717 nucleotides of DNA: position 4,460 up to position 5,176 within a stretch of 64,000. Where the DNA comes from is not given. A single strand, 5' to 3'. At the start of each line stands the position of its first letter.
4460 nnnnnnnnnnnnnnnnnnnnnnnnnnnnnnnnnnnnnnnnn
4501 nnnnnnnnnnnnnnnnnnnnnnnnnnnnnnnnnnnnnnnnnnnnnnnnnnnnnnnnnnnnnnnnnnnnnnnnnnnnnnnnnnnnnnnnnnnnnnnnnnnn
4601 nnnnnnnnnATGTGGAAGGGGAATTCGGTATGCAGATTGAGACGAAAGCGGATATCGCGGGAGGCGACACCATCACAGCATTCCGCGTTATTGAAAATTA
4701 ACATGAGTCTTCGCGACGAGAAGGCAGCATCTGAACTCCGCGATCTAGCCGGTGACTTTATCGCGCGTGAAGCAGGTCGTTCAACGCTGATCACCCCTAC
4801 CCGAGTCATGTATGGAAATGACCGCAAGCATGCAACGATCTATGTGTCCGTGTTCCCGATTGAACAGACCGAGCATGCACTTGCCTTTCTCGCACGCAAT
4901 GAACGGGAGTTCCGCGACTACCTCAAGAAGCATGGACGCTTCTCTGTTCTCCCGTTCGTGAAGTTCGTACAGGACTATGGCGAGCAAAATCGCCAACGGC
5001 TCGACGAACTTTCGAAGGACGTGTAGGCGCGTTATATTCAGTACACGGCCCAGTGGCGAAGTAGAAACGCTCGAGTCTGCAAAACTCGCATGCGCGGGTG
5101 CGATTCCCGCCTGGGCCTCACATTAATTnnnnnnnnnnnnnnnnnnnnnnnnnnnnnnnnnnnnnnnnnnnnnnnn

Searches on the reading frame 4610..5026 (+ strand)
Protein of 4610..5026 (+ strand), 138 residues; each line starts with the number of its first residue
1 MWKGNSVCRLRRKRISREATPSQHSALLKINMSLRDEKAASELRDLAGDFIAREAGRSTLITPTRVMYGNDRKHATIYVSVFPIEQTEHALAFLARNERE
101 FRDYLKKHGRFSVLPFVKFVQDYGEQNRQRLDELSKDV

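Call 53: search_protein_families(library=pfam, proteins=[window:4610-5026:+], max_evalue=0.01)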
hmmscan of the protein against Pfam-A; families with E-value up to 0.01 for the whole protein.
window:4610-5026:+ (138 aa): 1 family
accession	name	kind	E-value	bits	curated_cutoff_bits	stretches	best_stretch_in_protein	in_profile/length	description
PF02033.23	RBFA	-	1.5e-10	41.7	34.7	1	35-134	1-104/105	Ribosome-binding factor A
